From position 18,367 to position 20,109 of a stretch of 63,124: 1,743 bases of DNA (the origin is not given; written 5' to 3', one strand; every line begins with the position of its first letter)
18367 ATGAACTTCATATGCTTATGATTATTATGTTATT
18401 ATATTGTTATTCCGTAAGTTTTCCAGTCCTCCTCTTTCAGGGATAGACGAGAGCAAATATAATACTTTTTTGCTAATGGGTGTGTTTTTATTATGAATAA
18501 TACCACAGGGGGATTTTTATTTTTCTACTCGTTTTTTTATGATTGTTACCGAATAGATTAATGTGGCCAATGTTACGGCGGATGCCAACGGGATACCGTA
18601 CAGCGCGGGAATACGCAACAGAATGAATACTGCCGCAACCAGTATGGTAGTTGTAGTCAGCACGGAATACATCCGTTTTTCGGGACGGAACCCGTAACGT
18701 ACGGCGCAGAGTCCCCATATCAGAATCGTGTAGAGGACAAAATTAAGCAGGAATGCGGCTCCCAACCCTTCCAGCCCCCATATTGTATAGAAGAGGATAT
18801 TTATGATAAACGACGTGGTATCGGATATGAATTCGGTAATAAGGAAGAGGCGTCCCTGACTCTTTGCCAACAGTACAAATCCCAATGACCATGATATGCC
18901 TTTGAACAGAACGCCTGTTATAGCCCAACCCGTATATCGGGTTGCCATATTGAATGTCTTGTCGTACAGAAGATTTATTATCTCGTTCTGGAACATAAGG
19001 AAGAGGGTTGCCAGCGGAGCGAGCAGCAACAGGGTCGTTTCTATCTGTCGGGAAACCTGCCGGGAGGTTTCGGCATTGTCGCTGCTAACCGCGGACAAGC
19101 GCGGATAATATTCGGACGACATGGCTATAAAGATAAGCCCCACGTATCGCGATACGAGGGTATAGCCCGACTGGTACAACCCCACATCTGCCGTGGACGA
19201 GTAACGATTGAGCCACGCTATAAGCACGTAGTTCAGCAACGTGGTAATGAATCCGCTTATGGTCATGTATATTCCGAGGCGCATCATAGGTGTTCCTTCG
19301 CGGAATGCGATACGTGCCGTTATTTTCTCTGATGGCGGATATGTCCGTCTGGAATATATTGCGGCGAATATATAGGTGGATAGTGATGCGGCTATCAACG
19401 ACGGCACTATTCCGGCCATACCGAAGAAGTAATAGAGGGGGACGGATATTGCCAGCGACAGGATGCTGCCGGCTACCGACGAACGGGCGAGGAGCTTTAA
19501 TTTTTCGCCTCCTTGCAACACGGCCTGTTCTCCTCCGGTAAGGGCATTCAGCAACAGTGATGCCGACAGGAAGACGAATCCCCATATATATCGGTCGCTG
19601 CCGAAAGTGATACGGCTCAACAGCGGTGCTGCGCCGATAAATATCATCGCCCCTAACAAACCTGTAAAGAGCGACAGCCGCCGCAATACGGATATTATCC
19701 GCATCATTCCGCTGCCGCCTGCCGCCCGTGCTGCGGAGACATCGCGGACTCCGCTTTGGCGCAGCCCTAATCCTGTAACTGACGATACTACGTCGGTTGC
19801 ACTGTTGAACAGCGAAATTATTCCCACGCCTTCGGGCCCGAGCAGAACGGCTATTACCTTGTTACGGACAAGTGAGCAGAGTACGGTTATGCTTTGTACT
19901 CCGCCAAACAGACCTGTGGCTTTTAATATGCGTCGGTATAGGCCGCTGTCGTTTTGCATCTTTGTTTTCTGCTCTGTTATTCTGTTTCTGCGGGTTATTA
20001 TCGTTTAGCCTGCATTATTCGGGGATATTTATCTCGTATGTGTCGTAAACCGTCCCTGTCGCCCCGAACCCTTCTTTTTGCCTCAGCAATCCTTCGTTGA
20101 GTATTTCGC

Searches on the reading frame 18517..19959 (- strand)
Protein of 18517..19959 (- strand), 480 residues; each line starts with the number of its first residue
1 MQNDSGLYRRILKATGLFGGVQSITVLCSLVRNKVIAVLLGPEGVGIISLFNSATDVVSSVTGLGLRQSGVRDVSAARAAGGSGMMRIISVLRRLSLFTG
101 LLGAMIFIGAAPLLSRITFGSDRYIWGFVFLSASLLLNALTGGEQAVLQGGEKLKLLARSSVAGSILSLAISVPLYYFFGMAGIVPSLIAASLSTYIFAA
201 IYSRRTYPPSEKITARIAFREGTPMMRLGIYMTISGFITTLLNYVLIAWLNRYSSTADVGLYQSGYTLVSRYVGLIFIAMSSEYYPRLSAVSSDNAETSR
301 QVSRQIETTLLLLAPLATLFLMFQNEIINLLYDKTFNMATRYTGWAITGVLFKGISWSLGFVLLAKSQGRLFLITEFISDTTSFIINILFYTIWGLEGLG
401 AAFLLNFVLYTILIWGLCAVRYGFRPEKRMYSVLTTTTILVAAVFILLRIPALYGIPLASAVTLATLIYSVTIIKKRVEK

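Call 33: search_protein_families(library=pfam, proteins=[window:18517-19959:-], max_evalue=0.0001)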
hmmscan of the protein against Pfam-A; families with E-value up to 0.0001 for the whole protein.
window:18517-19959:- (480 aa): 2 families
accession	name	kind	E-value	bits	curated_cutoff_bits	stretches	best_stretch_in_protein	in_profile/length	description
PF13440.11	Polysacc_synt_3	-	2.4e-21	76.7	23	1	35-337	1-289/293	Polysaccharide biosynthesis protein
PF01943.22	Polysacc_synt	-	1.6e-16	61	28.2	1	12-290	2-272/274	Polysaccharide biosynthesis protein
